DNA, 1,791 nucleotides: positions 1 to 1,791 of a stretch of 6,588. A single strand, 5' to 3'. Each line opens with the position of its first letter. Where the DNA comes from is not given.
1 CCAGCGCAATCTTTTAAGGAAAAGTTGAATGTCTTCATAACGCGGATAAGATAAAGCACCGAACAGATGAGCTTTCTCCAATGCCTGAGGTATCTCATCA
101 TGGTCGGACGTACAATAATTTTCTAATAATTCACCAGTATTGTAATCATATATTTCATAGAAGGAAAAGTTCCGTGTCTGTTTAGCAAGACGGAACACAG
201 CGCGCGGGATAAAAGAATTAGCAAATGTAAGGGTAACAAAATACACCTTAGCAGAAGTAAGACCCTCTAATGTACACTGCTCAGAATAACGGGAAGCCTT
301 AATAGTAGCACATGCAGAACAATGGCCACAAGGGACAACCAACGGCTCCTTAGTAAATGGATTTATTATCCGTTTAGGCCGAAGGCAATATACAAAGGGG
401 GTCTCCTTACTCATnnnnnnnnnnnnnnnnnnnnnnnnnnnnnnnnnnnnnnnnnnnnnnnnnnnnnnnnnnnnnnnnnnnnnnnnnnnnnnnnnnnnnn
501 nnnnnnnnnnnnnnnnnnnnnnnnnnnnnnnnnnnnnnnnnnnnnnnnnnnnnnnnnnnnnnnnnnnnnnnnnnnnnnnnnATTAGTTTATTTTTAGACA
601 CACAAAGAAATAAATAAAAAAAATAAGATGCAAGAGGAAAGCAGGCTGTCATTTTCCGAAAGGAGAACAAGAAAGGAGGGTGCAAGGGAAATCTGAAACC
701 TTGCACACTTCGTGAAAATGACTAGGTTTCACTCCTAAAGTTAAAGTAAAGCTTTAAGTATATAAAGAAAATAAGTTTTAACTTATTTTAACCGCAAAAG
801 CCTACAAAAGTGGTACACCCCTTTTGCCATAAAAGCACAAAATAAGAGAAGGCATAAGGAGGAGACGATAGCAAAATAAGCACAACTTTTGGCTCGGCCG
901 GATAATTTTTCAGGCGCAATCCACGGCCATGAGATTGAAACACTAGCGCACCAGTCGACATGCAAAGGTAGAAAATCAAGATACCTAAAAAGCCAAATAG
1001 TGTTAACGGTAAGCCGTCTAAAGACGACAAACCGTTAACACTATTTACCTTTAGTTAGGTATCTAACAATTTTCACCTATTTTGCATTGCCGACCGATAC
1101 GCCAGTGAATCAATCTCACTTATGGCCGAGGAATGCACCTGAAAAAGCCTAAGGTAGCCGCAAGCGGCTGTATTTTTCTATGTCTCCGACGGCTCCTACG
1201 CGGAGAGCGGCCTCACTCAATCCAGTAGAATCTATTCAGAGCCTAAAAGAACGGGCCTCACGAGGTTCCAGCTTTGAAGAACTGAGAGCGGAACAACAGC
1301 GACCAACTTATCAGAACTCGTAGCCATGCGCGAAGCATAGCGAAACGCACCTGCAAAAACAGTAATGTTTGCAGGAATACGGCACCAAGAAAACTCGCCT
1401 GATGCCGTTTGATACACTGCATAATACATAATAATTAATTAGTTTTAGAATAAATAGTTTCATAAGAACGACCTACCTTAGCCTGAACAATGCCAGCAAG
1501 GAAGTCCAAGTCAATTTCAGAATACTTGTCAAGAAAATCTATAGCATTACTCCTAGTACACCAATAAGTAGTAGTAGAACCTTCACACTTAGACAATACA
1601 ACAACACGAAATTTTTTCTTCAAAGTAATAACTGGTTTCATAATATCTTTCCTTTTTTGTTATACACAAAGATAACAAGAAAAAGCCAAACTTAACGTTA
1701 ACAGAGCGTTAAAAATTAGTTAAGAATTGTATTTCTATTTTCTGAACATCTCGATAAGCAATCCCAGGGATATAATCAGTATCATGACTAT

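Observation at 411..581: Unannotated 56-aa lipoprotein gene translationally coupled to rep: candidate lysis or superinfection-exclusion factor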

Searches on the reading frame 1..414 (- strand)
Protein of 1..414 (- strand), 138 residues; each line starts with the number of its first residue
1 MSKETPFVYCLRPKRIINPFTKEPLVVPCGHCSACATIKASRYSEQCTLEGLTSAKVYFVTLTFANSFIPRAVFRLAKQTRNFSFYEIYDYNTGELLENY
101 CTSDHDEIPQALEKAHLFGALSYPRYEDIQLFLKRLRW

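Call 4: search_protein_families(library=pfam, proteins=[window:1-414:-], max_evalue=0.1)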
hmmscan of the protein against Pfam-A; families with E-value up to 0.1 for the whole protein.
window:1-414:- (138 aa): 0 families

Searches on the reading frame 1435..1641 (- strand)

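Call 4: search_protein_families(library=pfam, proteins=[window:1435-1641:-], max_evalue=0.1)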
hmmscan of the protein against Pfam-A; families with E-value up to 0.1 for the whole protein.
window:1435-1641:- (68 aa): 1 family
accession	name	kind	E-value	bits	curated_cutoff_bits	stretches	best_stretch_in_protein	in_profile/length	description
PF15417.11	DUF4624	-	0.039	14.4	25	1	28-67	41-79/132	Domain of unknown function (DUF4624)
